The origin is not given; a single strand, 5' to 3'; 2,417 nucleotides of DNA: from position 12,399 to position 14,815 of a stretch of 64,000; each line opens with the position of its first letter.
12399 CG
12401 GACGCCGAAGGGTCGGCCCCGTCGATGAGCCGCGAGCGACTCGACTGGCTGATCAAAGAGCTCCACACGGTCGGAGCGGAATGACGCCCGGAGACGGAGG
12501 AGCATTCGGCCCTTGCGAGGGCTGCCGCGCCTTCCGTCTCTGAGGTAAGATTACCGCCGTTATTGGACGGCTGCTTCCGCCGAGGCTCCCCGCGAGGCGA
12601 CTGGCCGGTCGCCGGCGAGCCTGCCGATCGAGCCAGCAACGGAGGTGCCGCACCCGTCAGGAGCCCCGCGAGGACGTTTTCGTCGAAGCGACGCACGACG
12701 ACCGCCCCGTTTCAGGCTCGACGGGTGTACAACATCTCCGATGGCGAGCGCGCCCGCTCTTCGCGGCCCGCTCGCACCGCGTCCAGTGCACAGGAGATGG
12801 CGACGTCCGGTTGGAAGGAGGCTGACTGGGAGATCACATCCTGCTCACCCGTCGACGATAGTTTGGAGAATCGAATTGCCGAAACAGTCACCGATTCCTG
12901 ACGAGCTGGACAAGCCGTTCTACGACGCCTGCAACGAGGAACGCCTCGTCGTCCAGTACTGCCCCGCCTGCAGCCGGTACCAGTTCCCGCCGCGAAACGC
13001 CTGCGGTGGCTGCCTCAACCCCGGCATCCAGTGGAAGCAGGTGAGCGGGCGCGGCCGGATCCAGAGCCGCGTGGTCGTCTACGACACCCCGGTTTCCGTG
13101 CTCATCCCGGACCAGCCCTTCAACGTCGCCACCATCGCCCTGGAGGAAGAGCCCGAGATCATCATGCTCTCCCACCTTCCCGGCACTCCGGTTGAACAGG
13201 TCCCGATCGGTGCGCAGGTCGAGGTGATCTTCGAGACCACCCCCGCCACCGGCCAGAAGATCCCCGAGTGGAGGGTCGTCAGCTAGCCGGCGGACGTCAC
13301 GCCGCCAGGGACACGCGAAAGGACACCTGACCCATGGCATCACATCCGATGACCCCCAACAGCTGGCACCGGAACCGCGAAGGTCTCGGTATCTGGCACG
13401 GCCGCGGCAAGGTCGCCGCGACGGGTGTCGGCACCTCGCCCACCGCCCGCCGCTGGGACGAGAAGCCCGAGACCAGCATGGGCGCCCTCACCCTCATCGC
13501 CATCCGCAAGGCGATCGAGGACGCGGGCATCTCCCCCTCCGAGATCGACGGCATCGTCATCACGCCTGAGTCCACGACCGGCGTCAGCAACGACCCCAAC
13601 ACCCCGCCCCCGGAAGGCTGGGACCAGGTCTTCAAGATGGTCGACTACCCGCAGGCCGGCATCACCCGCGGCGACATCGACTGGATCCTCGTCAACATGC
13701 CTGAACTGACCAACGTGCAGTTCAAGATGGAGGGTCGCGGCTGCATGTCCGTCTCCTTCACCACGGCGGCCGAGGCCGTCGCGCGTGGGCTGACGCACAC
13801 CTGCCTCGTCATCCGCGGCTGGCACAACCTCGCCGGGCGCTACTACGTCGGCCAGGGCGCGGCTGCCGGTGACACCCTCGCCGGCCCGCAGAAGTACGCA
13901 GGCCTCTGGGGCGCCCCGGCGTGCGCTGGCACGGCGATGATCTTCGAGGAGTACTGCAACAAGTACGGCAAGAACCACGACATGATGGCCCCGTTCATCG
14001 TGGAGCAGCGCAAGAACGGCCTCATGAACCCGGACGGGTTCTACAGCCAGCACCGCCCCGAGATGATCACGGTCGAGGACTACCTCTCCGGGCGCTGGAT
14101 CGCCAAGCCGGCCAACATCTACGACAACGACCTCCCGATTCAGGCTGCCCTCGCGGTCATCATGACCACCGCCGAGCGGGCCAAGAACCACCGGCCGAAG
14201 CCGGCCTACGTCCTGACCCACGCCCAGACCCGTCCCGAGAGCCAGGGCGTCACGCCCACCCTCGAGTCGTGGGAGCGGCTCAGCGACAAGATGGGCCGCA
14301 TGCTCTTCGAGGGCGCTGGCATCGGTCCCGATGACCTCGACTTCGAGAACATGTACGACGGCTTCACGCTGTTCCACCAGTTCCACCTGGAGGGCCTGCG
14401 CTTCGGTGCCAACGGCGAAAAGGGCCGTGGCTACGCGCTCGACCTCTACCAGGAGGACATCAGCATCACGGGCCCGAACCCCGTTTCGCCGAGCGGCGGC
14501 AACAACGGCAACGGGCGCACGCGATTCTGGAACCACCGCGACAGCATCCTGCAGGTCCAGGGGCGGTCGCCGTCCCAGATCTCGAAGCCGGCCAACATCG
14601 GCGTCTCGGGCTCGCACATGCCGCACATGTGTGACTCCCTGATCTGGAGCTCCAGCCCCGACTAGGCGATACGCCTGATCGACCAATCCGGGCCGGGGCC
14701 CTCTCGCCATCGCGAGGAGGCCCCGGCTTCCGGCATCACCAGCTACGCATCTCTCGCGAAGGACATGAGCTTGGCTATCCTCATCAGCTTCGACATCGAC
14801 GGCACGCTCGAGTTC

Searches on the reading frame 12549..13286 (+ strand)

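Call 76: search_protein_families(library=pfam, proteins=[window:12549-13286:+], max_evalue=0.00001)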
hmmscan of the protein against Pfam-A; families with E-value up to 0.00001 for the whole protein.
window:12549-13286:+ (245 aa): 2 families
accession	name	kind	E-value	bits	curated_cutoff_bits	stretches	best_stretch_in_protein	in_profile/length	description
PF01796.24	OB_ChsH2_C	-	8.3e-11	42.1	27.1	1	162-228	1-64/65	ChsH2, C-terminal OB-fold domain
PF12172.15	zf-ChsH2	-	1.9e-09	37.6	23.2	1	126-157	2-33/37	ChsH2, rubredoxin-like zinc ribbon domain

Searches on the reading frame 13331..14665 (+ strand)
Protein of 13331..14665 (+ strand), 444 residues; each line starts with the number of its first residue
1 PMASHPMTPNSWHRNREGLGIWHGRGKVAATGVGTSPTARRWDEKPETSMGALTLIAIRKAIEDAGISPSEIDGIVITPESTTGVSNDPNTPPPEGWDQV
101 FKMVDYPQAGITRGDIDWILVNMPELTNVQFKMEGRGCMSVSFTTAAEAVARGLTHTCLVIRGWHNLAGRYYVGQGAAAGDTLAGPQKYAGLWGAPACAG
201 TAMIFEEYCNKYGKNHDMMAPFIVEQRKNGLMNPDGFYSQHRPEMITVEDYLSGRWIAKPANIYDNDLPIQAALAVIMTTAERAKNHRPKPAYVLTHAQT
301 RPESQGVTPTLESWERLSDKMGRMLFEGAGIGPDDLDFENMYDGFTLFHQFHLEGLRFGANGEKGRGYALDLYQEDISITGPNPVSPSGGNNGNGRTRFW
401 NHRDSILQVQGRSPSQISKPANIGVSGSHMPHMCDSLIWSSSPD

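Call 76: search_protein_families(library=pfam, proteins=[window:13331-14665:+], max_evalue=0.00001)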
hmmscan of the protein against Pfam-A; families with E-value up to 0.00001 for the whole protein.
window:13331-14665:+ (444 aa): 1 family
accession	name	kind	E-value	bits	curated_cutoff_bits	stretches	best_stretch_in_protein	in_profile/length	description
PF22691.2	Thiolase_C_1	-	1.5e-09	38.2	28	1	322-396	24-94/144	Thiolase C-terminal domain-like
